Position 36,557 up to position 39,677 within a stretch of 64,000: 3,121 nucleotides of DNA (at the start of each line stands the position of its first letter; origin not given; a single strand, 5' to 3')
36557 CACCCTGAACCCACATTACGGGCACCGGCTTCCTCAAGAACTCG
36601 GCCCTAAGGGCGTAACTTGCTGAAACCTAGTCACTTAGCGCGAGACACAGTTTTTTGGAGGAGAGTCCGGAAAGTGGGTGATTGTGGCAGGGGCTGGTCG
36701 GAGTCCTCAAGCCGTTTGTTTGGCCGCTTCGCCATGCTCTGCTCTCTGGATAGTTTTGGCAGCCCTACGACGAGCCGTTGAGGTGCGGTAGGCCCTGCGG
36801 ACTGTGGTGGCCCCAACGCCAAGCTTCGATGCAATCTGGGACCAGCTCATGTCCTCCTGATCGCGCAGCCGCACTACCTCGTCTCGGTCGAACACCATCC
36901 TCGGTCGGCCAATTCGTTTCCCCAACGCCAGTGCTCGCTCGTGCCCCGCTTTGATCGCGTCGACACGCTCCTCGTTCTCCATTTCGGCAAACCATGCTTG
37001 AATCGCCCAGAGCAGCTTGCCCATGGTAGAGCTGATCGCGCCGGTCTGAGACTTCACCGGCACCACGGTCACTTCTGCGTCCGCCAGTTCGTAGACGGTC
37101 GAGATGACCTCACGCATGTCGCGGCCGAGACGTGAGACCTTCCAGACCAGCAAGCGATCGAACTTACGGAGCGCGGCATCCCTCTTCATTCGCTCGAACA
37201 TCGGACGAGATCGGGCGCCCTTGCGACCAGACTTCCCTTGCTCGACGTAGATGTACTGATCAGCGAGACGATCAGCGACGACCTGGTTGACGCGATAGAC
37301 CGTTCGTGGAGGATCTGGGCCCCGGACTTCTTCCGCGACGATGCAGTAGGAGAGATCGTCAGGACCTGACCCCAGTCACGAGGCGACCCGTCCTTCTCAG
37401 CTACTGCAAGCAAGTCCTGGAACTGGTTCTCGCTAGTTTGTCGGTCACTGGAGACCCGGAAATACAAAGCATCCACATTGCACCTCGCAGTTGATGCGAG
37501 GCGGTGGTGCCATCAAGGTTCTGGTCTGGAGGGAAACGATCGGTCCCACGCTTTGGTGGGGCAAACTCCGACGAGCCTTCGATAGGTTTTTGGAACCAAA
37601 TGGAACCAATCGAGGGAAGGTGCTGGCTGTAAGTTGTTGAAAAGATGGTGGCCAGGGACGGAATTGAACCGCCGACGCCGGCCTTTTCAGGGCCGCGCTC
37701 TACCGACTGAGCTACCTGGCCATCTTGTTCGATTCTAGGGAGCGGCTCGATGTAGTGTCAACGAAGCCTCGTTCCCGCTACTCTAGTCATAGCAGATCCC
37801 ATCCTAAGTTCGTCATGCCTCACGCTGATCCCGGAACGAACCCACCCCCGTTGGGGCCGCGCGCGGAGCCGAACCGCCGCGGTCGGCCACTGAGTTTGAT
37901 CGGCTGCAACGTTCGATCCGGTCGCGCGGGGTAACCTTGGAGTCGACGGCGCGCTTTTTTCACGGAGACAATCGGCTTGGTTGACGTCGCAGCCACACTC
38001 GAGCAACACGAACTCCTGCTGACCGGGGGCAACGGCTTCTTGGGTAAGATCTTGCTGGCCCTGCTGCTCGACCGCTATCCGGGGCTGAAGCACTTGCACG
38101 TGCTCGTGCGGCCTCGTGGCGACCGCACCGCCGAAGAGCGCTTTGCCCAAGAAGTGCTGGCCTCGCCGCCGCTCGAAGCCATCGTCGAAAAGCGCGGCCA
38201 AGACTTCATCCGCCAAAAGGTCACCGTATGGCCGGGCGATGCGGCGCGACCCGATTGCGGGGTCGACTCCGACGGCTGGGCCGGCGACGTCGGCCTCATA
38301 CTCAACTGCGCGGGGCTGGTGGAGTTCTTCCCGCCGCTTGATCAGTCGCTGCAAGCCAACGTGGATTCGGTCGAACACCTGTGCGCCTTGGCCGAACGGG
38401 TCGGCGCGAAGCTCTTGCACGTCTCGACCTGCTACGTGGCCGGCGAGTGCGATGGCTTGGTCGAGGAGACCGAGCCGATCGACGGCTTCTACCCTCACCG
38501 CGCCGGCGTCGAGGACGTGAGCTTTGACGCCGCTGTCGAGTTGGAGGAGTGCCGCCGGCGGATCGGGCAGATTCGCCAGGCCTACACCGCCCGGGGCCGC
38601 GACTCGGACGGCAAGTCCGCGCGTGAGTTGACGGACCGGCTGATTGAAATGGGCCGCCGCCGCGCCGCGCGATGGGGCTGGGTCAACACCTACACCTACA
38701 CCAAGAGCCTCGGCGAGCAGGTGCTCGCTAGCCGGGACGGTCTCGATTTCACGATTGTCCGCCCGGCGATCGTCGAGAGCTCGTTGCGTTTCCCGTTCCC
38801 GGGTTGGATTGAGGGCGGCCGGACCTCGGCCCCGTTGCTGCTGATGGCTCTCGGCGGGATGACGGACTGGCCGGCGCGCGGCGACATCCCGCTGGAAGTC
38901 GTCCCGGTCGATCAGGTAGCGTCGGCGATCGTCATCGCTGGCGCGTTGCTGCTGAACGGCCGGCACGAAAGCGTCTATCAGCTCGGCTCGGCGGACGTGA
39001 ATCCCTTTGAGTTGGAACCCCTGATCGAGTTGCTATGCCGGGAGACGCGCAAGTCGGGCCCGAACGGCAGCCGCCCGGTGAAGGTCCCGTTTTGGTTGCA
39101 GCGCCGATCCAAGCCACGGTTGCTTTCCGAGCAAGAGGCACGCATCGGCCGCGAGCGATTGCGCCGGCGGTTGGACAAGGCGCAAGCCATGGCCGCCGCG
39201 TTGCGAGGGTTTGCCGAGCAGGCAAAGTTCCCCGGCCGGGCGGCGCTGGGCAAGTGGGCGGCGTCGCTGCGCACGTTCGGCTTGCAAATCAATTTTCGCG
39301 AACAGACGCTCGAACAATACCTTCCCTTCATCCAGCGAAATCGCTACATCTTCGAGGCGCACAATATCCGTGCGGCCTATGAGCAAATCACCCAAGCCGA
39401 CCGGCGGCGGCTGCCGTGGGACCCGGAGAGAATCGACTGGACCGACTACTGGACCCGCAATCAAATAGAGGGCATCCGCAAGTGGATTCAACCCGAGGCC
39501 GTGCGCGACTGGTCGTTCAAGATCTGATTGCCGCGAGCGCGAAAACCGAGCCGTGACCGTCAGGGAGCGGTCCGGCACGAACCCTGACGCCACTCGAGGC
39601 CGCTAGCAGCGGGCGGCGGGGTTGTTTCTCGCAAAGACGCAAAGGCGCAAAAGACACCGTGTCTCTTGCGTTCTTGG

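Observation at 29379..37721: Remnant DISARM-like drmA-drmB-drmC defence island lodged beside tRNA-Phe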

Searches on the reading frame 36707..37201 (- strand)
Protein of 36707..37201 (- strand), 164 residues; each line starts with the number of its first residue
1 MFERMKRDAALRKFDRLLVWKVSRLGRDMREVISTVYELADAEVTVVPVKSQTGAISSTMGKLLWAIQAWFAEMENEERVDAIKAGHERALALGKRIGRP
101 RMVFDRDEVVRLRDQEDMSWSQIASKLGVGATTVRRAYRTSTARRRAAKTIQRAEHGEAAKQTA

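Call 12: search_protein_families(library=padloc, proteins=[window:36707-37201:-], max_evalue=0.01)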
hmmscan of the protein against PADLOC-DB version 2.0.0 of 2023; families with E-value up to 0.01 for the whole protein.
window:36707-37201:- (164 aa): 1 family
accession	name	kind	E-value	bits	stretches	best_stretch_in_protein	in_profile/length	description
PDLC04133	mad1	-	0.0065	14.7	0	118-139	6-27/60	mads_1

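Call 13: search_protein_families(library=pfam, proteins=[window:36707-37201:-], max_evalue=0.01)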
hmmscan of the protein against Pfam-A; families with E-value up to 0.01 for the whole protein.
window:36707-37201:- (164 aa): 7 families
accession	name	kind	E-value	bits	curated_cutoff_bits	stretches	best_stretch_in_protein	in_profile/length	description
PF00239.26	Resolvase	-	2.6e-15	57.2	23.3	1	2-95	52-144/145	Resolvase, N terminal domain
PF08281.18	Sigma70_r4_2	-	2.1e-05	24.5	25.7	1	108-138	17-47/54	Sigma-70, region 4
PF13384.12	HTH_23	-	3.7e-05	23.9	24.6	1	108-141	9-41/50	Homeodomain-like domain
PF04545.22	Sigma70_r4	-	0.00022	21.1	24.1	1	108-139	11-42/50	Sigma-70, region 4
PF02796.21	HTH_7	-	0.0006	20.3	23.8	1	98-136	1-40/45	Helix-turn-helix domain of resolvase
PF02001.22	DUF134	-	0.0016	19.4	27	1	102-151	35-82/98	Protein of unknown function DUF134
PF00392.27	GntR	-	0.0079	16.3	27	0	116-140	22-47/64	Bacterial regulatory proteins, gntR family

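Call 14: search_protein_families(library=ncbifam, proteins=[window:36707-37201:-], max_evalue=0.01)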
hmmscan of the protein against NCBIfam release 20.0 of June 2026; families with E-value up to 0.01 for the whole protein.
window:36707-37201:- (164 aa): 8 families
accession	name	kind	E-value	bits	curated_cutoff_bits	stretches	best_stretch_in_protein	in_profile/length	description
NF047343.1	SCCmet_CcrB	equivalog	1.3e-08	34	900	1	3-91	65-152/542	cassette chromosome recombinase CcrB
NF009949.0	PRK13413.1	equivalog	1.7e-05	24.6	272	1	11-142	59-197/203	master DNA invertase Mpi family serine-type recombinase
NF047347.1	SCCmet_CcrC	equivalog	0.00014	20.5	900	1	4-86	64-145/558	cassette chromosome recombinase CcrC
NF003257.0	PRK04217.1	equivalog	0.00017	21.7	115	1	102-151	43-90/110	hypothetical protein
TIGR02983.1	SigE-fam_strep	subfamily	0.0006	19.7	141.55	1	107-146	116-155/162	SigE family RNA polymerase sigma factor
TIGR03879.1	near_KaiC_dom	domain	0.0013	19.1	65.1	1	109-143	27-61/91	probable regulatory domain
TIGR02937.1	sigma70-ECF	superfamily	0.0022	17.6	42.9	1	108-140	124-156/165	sigma-70 family RNA polymerase sigma factor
NF058625.1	sigma_PG0214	equivalog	0.0058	16.3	130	0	108-155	120-165/170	GFO_1088 family ECF-type sigma factor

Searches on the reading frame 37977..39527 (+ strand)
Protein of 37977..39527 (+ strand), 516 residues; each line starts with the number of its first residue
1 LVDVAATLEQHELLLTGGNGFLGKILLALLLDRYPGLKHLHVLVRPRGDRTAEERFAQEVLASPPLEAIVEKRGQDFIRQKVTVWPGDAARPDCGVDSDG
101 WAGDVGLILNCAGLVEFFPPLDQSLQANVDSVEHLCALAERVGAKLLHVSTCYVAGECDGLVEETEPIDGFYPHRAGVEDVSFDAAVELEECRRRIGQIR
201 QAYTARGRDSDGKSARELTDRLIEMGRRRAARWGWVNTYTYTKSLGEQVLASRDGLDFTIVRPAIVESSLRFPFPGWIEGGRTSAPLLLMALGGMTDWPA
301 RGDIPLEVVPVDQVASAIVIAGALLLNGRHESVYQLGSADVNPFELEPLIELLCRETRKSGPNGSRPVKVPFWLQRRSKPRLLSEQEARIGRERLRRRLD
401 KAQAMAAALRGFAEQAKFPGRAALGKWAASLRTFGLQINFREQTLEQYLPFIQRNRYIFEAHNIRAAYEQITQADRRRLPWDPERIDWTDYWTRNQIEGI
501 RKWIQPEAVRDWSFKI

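Call 30: find_related_loci(query=window:37977-39527:+, collection=genome_contigs, flank=10000)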
Query window:37977-39527:+ (516 aa) in genome_contigs; peptide patterns used: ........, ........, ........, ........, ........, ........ (x = any residue, [..] = any of these).
306 stretches matched a pattern; 169 encode a relative of the query (tblastn E <= 1e-3); the best 80 are kept; 80 distinct loci.
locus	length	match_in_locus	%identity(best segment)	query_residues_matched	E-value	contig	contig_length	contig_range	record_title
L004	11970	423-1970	96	1-516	0e+0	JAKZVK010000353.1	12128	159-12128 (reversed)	MAG: Bryobacterales bacterium isolate Langseth_MAG_00109 Langseth_MAG_00109_000000000353, whole genome shotgun sequence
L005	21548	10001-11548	82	1-516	0e+0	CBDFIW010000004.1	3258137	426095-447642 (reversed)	MAG: Bryobacterales bacterium isolate a16c973b-f436-4e7a-b46b-e4efcddd1fd4 genome assembly, contig: contig_4, whole geno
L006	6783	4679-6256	59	1-516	0e+0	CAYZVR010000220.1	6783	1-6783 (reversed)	MAG TPA_asm: uncultured Acidobacteriota bacterium isolate SRP119689_co1_316 genome assembly, contig: NODE_18359_length_6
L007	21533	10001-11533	63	1-516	0e+0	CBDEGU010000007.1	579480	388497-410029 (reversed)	MAG: Bryobacterales bacterium isolate 63e98ee0-76b8-4d66-b35b-f102d4a5bfdb genome assembly, contig: contig_7, whole geno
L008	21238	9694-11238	57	1-516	0e+0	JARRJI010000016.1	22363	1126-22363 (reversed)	MAG: Acidobacteriota bacterium isolate Spart_016_MAG scaffold_1535, whole genome shotgun sequence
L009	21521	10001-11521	58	1-516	0e+0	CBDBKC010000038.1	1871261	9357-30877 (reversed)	MAG: Bryobacterales bacterium isolate 5f91f12a-28cc-4e70-8e9f-3aed67d6a3bc genome assembly, contig: contig_38, whole gen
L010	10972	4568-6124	57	1-516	0e+0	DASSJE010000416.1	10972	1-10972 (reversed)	MAG TPA_asm: Terriglobia bacterium isolate SMAG_U1107 k141_1445698, whole genome shotgun sequence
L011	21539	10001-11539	58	1-516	0e+0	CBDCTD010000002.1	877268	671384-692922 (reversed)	MAG: Bryobacterales bacterium isolate 4c556f70-15f0-4db9-9a41-0f3818de793c genome assembly, contig: contig_2, whole geno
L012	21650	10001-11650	54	1-516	0e+0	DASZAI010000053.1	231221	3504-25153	MAG TPA_asm: Terriglobia bacterium isolate SMAG_U6384 k141_269280, whole genome shotgun sequence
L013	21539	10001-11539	61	1-516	0e+0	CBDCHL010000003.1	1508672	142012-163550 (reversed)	MAG: Bryobacterales bacterium isolate 1c4fee2f-ded3-4223-8d2f-74452387096f genome assembly, contig: contig_3, whole geno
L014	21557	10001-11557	56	1-516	0e+0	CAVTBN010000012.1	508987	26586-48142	MAG: uncultured Acidobacteriota bacterium isolate MFD02416.bin.1.244 genome assembly, contig: contig_4661, whole genome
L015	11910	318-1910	57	1-516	0e+0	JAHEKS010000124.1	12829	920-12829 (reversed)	MAG: Acidobacteria bacterium isolate Ww59 NODE_10566_length_12829_cov_3.041470, whole genome shotgun sequence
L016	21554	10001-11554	55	1-516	0e+0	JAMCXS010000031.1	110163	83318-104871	MAG: Acidobacteriota bacterium isolate FK_Sedi_B_Bin.4 NODE_272_length_110163_cov_5.6404, whole genome shotgun sequence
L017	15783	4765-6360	56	1-516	0e+0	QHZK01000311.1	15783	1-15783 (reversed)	MAG: Acidobacteria bacterium isolate gp13 AA77 14_1009_16_40cm_scaffold_61424_curated, whole genome shotgun sequence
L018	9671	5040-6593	58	1-516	0e+0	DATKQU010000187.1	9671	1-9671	MAG TPA_asm: Terriglobia bacterium isolate SMAG_U14010 k141_89850, whole genome shotgun sequence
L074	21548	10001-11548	97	1-516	0e+0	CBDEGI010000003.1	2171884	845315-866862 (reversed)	MAG: Bryobacterales bacterium isolate 10a21c94-7eb8-427e-b2a2-b5379825a615 genome assembly, contig: contig_3, whole geno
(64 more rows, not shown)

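Call 39: search_protein_families(library=ncbifam, proteins=[L074:8465-9595:+], max_evalue=0.00001)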
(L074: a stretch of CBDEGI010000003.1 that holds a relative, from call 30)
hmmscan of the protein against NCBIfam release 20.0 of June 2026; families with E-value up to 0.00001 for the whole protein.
L074:8465-9595:+ (376 aa): 9 families
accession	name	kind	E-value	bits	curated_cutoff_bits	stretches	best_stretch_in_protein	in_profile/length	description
NF040815.2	recomb_XerA_Arch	equivalog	9.9e-27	94.1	220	1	97-352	35-261/263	site-specific tyrosine recombinase/integron integrase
TIGR02224.1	recomb_XerC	equivalog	4.7e-21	75.4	335.15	1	99-356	43-288/295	tyrosine recombinase XerC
NF001399.0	PRK00283.1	subfamily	1.8e-19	70.1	279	1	76-355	28-293/300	tyrosine recombinase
TIGR02225.1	recomb_XerD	equivalog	9.4e-19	67.8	329.6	1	94-353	36-282/290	site-specific tyrosine recombinase XerD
TIGR02249.1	integrase_gron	subfamily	5.4e-14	52.2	265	1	287-351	241-306/315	integron integrase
NF002331.0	PRK01287.1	subfamily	5.5e-12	45.3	371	1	205-365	163-332/365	site-specific tyrosine recombinase XerC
NF011946.0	PRK15417.1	equivalog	2.3e-07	30.3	435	0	286-348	255-318/337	integron integrase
NF003462.0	PRK05084.1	equivalog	4.8e-07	28.8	267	1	307-352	306-351/360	tyrosine recombinase XerS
NF007371.0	PRK09871.1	subfamily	7.1e-06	25.7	222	0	208-344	30-173/198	tyrosine-type DNA invertase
